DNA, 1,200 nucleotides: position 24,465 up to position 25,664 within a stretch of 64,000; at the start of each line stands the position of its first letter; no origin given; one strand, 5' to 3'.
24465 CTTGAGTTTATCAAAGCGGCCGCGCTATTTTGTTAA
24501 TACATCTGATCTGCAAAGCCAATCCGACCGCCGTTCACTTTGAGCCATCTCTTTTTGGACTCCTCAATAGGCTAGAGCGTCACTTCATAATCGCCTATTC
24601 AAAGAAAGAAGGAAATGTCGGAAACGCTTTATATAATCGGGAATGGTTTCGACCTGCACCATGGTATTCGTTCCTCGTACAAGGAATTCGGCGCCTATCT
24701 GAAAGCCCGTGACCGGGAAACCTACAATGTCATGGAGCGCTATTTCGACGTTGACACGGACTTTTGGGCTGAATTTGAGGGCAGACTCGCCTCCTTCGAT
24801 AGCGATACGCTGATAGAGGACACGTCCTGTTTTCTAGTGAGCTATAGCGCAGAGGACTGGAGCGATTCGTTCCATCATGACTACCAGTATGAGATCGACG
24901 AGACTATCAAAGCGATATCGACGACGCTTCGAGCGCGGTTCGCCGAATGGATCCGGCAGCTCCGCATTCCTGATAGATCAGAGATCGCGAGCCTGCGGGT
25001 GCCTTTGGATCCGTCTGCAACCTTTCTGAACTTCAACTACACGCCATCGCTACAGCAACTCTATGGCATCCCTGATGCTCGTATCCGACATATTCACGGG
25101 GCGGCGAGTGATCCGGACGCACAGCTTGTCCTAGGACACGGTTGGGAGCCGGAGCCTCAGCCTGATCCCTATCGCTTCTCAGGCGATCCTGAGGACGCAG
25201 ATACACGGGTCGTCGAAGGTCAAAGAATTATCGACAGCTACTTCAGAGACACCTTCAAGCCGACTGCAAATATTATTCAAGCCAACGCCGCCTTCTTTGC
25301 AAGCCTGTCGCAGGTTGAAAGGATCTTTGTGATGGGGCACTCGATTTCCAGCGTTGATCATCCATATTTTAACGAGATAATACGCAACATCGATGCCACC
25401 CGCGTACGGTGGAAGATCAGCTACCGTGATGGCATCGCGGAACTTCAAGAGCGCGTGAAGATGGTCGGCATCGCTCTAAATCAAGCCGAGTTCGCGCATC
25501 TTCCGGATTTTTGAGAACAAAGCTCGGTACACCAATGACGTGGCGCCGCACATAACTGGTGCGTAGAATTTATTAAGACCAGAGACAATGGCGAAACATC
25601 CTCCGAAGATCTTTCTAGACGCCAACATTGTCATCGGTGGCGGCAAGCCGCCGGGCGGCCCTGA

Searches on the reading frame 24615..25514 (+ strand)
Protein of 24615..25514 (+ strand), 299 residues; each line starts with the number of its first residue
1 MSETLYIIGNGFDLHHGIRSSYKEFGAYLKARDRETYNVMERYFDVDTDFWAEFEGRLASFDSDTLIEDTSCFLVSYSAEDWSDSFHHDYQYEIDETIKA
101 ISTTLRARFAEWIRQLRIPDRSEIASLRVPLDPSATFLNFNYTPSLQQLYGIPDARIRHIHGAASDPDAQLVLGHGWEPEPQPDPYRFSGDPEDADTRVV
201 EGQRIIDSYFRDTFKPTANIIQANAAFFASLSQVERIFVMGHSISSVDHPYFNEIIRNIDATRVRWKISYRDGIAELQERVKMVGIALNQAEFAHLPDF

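Call 55: search_protein_families(library=pfam, proteins=[window:24615-25514:+], max_evalue=0.0001)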
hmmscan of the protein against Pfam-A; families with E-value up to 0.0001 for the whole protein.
window:24615-25514:+ (299 aa): 1 family
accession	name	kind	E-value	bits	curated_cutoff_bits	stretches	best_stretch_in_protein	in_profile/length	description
PF14253.11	AbiH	-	6.1e-73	246.5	30.9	1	5-270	1-260/260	Bacteriophage abortive infection AbiH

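Call 91: search_protein_families(library=padloc, proteins=[window:24615-25514:+], max_evalue=0.00001)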
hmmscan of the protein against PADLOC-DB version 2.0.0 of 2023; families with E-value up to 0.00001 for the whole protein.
window:24615-25514:+ (299 aa): 1 family
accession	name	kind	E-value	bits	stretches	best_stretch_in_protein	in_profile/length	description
PDLC02345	AbiH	-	7.5e-22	76.3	2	4-41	2-39/343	AbiH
